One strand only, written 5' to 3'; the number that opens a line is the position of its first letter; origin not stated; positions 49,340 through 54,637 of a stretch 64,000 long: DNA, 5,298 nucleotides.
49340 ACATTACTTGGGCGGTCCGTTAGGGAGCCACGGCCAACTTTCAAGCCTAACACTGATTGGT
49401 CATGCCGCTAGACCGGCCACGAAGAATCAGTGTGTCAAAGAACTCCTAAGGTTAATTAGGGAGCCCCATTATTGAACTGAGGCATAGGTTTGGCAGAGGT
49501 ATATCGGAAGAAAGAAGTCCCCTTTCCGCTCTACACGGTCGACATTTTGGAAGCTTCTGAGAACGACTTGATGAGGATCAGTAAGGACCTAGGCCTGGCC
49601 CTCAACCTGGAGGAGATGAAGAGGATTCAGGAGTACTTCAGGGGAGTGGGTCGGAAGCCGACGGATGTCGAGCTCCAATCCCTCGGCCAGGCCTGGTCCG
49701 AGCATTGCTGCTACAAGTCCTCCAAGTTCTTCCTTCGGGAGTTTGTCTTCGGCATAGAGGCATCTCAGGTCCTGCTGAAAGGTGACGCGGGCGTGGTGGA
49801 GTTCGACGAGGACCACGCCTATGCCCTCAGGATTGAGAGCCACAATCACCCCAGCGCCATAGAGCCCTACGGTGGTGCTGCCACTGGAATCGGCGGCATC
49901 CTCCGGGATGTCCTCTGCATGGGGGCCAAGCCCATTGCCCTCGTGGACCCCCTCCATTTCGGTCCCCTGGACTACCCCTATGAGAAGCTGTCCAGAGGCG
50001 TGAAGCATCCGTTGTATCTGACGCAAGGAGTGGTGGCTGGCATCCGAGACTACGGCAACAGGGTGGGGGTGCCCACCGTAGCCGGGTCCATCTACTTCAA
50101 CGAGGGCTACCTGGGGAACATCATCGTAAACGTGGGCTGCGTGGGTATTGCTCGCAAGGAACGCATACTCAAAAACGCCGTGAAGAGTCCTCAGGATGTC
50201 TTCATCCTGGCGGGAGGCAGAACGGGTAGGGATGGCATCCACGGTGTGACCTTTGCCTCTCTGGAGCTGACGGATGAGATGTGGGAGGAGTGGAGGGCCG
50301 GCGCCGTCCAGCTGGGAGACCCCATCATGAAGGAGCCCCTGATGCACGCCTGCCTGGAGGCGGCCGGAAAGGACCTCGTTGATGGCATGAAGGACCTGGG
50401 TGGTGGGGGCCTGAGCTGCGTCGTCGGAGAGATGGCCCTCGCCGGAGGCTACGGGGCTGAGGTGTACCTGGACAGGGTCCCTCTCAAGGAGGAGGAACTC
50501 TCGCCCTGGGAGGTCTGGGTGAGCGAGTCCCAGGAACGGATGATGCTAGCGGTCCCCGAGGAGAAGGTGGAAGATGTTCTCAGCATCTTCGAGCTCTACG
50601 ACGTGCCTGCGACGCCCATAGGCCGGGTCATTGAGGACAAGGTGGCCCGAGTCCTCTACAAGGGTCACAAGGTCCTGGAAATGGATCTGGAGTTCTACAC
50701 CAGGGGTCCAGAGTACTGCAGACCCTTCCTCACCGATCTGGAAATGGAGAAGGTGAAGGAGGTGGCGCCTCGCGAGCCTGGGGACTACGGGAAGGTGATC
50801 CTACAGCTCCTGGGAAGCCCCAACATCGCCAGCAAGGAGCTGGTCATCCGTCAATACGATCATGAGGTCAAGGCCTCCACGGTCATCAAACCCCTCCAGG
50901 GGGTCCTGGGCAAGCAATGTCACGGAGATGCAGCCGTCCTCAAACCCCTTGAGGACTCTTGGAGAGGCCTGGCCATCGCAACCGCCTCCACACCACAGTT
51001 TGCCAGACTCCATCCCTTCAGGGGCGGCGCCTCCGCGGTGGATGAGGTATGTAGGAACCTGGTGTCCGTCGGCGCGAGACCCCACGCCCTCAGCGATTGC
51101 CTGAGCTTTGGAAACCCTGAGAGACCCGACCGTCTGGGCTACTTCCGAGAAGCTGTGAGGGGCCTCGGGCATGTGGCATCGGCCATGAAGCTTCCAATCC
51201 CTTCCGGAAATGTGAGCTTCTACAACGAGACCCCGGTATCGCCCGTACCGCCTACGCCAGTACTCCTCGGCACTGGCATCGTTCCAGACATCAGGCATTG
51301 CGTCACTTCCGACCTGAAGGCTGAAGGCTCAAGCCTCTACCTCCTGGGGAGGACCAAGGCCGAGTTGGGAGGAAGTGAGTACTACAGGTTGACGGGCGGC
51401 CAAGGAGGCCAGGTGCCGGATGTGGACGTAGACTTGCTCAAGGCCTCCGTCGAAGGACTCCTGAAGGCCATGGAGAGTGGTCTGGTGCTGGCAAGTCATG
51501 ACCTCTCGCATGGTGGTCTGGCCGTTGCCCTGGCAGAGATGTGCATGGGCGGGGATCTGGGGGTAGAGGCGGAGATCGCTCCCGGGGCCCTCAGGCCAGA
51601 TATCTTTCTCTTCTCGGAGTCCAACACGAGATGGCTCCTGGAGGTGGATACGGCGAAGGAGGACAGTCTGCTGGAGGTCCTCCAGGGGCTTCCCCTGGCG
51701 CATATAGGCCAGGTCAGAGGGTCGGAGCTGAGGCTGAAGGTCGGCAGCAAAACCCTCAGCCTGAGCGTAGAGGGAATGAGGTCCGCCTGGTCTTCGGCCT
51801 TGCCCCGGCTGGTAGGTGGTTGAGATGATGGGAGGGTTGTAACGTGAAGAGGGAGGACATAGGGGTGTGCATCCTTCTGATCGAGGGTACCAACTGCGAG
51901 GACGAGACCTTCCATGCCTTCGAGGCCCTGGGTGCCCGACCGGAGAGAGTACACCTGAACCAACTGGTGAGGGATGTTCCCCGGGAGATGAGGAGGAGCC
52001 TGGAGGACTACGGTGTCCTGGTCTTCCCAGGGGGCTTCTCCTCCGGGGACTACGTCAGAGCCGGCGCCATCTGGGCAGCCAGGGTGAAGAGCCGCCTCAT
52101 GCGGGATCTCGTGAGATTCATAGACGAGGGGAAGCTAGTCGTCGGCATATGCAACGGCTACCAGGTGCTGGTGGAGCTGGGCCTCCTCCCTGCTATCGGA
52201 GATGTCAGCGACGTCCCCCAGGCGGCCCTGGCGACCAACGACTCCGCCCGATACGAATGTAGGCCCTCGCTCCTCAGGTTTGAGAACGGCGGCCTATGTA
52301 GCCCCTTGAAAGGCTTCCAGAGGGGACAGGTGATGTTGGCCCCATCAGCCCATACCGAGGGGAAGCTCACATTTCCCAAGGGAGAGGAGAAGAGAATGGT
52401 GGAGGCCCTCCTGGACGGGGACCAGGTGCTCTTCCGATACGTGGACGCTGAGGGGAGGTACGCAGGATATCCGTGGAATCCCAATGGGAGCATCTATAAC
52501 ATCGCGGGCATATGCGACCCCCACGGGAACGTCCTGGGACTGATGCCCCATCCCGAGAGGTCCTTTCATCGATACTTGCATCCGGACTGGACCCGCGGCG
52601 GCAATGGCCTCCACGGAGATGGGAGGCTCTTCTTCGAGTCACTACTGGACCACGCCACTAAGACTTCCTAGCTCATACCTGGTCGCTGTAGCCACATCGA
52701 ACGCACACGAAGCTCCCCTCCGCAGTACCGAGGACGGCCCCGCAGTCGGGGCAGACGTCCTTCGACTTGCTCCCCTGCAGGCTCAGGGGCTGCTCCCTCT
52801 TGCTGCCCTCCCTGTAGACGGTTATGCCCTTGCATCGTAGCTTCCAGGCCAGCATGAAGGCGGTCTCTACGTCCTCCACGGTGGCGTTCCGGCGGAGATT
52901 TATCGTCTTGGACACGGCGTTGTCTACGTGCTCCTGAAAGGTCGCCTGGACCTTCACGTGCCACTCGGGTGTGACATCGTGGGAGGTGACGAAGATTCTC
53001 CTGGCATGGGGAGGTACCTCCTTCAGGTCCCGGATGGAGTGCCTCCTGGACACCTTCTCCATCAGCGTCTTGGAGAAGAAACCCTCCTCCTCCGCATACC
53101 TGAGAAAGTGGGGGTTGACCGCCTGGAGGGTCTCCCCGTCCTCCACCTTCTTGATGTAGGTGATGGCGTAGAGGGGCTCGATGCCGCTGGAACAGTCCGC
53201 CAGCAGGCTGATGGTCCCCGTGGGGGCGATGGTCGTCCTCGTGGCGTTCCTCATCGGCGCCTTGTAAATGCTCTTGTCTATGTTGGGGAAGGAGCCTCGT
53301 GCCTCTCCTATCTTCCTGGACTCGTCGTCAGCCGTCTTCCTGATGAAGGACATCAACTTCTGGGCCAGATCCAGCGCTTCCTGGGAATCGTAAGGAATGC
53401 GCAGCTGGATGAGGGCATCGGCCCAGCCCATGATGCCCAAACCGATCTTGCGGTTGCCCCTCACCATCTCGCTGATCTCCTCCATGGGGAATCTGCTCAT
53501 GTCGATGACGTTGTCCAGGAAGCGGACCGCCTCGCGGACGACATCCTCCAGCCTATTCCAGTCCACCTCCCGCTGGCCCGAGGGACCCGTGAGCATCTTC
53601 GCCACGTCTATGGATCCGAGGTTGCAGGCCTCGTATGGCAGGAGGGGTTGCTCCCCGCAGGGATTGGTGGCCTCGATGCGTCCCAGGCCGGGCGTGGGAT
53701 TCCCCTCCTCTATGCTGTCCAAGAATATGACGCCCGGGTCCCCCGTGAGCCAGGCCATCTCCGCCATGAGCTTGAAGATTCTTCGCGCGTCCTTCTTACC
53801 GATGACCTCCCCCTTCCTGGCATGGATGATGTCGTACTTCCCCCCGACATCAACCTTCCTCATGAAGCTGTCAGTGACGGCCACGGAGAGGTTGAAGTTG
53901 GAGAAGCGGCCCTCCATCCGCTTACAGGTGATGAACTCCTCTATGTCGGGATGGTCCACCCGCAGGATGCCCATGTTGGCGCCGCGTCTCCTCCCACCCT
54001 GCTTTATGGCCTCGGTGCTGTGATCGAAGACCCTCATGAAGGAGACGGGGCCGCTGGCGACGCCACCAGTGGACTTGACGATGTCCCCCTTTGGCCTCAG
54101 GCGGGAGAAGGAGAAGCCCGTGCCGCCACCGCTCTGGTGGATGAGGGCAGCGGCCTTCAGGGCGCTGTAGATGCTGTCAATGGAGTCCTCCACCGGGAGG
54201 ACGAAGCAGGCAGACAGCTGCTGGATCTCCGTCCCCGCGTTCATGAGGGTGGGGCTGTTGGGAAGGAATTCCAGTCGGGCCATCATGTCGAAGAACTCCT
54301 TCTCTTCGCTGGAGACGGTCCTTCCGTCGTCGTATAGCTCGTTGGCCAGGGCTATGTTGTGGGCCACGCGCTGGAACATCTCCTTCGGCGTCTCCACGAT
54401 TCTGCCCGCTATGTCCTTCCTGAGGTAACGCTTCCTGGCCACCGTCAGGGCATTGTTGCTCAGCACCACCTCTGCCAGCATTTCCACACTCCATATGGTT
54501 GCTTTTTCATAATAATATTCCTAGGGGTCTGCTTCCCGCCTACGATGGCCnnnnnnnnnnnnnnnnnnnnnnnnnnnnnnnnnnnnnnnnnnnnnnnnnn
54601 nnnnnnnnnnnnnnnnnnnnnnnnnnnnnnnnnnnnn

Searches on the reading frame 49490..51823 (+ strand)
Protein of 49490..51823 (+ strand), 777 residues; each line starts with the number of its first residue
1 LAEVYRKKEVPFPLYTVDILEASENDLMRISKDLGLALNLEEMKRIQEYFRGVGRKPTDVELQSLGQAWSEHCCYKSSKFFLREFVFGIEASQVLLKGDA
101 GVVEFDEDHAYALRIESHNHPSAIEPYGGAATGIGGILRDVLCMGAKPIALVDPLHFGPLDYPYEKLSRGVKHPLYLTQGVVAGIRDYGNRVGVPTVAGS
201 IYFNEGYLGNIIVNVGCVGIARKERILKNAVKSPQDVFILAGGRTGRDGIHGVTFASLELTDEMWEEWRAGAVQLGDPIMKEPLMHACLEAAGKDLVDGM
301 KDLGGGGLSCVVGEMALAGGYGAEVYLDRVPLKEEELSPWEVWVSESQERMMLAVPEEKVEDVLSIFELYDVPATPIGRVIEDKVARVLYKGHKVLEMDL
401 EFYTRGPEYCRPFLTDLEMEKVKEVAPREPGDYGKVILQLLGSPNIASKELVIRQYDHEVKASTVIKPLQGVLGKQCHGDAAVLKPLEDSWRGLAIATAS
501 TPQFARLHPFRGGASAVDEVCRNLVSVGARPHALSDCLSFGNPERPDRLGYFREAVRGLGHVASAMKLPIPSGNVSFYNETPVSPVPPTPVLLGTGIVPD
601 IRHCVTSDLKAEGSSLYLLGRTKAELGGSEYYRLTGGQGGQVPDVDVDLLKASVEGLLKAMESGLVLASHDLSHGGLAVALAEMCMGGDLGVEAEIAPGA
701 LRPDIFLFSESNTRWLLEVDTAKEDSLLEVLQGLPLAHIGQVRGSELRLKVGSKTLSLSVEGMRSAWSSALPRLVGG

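Call 58: search_protein_families(library=pfam, proteins=[window:49490-51823:+], max_evalue=0.00001)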
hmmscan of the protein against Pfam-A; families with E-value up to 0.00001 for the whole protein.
window:49490-51823:+ (777 aa): 3 families
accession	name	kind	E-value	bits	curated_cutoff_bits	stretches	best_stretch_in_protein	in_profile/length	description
PF02769.27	AIRS_C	-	1e-52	178.9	23.1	2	235-389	3-154/156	AIR synthase related protein, C-terminal domain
PF00586.29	AIRS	-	3.5e-42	143.8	24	2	98-221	2-112/112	AIR synthase related protein, N-terminal domain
PF18072.6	FGAR-AT_linker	-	2.3e-20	73.3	26.6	1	27-76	1-50/50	Formylglycinamide ribonucleotide amidotransferase linker domain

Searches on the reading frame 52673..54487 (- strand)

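Call 58: search_protein_families(library=pfam, proteins=[window:52673-54487:-], max_evalue=0.00001)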
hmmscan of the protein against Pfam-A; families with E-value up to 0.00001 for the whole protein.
window:52673-54487:- (604 aa): 2 families
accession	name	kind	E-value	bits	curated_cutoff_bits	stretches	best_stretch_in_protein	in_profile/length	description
PF02867.20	Ribonuc_red_lgC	-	1.2e-131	440.3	23.9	2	92-409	1-345/523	Ribonucleotide reductase, barrel domain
PF00317.26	Ribonuc_red_lgN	-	1.4e-23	83.2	28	1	9-87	3-75/77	Ribonucleotide reductase, all-alpha domain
